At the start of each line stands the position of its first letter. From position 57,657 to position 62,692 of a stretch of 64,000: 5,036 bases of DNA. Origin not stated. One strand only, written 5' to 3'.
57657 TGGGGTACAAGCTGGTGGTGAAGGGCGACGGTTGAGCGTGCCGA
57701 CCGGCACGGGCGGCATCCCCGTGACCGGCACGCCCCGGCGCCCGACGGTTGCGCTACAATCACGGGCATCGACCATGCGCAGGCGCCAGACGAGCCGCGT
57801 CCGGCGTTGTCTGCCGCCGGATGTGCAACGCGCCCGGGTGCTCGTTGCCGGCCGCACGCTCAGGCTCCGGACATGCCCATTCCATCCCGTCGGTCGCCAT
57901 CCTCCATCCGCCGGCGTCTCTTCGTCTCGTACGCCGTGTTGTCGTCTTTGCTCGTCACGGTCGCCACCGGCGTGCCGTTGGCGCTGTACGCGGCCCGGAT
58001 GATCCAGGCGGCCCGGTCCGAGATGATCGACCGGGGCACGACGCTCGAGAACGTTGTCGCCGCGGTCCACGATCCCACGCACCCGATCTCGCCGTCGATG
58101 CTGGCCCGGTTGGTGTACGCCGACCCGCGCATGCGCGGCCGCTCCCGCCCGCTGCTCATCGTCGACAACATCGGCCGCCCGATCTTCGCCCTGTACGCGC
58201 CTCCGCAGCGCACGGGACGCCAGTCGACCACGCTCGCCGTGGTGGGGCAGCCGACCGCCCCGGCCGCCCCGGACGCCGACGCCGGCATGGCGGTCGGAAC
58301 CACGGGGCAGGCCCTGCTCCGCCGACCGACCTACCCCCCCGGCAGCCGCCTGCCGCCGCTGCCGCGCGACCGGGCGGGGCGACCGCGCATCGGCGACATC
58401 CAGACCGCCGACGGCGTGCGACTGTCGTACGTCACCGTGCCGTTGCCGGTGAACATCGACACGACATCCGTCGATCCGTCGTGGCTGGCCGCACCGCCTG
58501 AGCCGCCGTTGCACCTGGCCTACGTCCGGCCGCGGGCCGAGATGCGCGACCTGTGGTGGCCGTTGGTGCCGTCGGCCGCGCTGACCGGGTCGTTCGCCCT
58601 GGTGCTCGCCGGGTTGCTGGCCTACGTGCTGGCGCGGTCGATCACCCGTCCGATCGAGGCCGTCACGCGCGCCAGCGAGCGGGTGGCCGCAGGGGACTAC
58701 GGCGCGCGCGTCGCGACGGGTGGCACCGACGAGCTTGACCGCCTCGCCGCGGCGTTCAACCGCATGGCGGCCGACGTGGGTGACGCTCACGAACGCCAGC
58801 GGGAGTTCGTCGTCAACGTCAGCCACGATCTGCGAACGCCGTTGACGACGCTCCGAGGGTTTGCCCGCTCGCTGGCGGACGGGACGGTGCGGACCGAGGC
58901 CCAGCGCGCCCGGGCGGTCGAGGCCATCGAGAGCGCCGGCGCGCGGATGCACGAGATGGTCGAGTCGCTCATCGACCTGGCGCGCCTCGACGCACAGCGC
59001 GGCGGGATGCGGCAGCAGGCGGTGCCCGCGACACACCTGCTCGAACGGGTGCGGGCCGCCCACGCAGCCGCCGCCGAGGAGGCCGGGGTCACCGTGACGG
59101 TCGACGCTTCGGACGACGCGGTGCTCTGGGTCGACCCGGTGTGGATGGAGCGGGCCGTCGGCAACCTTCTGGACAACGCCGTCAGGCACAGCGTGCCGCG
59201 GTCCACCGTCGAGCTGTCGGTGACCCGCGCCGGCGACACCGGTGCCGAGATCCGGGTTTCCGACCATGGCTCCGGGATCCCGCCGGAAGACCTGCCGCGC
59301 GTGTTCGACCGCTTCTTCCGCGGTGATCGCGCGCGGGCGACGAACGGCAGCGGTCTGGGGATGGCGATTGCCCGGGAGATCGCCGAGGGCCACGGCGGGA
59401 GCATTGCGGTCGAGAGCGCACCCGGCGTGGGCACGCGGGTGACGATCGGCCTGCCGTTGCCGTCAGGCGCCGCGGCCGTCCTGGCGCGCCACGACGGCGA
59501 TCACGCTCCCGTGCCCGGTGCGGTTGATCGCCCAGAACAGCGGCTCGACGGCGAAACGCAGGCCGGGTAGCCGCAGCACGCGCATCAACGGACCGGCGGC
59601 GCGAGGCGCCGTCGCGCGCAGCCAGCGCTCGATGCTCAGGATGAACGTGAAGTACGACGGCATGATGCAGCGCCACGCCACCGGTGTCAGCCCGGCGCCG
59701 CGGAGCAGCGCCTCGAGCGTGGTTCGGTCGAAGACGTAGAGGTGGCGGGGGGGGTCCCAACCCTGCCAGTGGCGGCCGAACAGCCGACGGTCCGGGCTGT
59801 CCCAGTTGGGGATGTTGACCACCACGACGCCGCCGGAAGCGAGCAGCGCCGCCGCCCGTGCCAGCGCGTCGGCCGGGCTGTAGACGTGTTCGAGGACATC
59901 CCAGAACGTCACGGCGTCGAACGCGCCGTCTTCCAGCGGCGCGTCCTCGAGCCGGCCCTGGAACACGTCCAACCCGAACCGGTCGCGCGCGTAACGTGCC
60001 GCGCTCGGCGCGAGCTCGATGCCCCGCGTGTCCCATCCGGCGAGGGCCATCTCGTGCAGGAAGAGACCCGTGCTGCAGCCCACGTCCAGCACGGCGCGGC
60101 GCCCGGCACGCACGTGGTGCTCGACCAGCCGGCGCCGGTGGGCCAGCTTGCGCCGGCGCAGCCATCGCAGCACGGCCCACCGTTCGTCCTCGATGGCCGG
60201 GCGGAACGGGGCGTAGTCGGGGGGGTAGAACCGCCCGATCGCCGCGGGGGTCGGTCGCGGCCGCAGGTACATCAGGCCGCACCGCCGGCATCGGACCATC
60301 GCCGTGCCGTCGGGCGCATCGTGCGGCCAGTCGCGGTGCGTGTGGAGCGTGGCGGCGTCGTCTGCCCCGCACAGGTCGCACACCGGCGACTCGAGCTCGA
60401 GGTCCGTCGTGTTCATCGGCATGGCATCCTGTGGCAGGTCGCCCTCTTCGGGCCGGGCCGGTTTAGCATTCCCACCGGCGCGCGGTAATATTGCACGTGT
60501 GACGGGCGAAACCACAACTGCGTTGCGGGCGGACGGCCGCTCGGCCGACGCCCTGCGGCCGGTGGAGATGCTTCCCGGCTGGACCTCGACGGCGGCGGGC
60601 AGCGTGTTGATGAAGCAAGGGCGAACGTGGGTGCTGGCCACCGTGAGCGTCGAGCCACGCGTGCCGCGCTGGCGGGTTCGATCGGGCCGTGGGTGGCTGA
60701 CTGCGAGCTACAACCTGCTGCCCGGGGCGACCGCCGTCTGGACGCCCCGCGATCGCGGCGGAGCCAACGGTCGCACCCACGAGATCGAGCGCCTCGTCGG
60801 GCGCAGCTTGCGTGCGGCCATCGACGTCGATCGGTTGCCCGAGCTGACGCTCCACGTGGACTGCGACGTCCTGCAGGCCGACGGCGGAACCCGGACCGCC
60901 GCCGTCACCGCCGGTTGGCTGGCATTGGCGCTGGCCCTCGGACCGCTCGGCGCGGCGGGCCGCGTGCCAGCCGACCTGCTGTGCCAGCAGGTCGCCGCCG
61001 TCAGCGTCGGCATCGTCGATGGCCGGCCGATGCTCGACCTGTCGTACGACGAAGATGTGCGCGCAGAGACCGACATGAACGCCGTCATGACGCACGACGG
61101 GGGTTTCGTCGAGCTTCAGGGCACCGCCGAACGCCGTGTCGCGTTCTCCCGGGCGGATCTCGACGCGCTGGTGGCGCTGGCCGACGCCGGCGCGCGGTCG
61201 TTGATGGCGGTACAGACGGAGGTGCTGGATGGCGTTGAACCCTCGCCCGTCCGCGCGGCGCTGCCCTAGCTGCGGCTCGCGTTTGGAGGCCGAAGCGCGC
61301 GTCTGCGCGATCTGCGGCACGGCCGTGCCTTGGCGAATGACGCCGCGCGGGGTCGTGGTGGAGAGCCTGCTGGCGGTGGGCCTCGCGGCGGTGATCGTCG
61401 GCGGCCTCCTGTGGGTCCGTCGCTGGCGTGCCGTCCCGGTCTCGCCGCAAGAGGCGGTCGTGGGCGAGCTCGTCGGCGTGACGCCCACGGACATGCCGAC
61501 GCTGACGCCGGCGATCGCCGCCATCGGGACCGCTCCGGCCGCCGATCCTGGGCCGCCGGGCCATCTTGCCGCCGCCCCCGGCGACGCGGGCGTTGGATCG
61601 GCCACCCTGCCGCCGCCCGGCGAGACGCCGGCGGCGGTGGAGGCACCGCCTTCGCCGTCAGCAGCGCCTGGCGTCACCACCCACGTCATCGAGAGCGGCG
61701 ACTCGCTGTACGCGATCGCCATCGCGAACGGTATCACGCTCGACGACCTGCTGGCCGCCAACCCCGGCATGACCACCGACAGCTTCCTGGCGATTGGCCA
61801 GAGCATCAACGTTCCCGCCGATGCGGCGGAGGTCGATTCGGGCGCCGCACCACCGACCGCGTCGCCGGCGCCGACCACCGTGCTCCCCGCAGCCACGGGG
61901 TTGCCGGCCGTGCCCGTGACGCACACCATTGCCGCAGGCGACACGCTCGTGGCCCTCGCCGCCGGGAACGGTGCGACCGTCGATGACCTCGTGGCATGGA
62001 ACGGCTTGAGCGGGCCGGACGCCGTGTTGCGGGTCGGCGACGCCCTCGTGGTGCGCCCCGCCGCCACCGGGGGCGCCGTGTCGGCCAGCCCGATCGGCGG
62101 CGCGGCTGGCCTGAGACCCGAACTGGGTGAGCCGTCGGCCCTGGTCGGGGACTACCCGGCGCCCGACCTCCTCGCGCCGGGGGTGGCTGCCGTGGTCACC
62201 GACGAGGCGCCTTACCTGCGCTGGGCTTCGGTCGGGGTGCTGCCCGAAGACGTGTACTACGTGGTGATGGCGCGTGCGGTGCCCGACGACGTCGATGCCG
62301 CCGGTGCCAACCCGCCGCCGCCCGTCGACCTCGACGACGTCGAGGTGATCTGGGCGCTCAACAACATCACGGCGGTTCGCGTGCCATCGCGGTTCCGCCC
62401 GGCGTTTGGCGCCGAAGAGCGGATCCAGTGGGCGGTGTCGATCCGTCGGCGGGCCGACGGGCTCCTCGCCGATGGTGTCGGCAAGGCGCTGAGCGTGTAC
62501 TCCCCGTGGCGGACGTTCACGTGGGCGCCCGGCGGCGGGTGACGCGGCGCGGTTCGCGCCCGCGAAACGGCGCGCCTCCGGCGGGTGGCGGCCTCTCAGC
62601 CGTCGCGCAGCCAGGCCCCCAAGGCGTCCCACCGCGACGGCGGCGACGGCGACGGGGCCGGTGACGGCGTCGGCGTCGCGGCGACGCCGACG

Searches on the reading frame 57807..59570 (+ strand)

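Call 73: search_protein_families(library=pfam, proteins=[window:57807-59570:+], max_evalue=0.001)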
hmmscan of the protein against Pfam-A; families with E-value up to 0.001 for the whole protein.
window:57807-59570:+ (587 aa): 4 families
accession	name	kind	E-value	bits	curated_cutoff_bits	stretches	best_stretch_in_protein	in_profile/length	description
PF02518.31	HATPase_c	-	2.7e-31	108.7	26.4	1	443-552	2-110/111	Histidine kinase-, DNA gyrase B-, and HSP90-like ATPase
PF00512.31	HisKA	-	3e-16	59.7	26.9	1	331-396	2-65/66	His Kinase A (phospho-acceptor) domain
PF00672.30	HAMP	-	7.5e-16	58.6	25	1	274-322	1-49/53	HAMP domain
PF13581.12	HATPase_c_2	-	1.8e-05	25.2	27.4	1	413-527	6-110/127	Histidine kinase-like ATPase domain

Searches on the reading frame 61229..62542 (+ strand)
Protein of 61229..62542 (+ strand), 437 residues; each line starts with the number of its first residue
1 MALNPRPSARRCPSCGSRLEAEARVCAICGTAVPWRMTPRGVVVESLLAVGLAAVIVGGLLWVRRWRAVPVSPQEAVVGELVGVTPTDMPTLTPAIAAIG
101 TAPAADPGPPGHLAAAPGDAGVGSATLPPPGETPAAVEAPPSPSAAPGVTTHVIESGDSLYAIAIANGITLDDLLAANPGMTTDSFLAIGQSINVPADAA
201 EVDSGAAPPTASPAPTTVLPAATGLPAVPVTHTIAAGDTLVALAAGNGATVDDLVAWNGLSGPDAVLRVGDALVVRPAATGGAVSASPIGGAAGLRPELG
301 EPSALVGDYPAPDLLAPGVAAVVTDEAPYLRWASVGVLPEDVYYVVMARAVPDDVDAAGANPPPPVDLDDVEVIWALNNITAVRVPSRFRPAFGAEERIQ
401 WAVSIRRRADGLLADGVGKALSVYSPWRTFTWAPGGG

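Call 73: search_protein_families(library=pfam, proteins=[window:61229-62542:+], max_evalue=0.001)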
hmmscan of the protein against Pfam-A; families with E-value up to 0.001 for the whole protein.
window:61229-62542:+ (437 aa): 3 families
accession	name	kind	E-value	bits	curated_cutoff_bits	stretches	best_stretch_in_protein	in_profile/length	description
PF01476.26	LysM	-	2.7e-22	78.9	20.9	2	152-196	1-43/43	LysM domain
PF13248.11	Zn_ribbon_3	-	1.6e-05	24.6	27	1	10-31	3-24/26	zinc-ribbon domain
PF13240.11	Zn_Ribbon_1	-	0.00012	22.2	25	1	12-32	2-22/23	zinc-ribbon domain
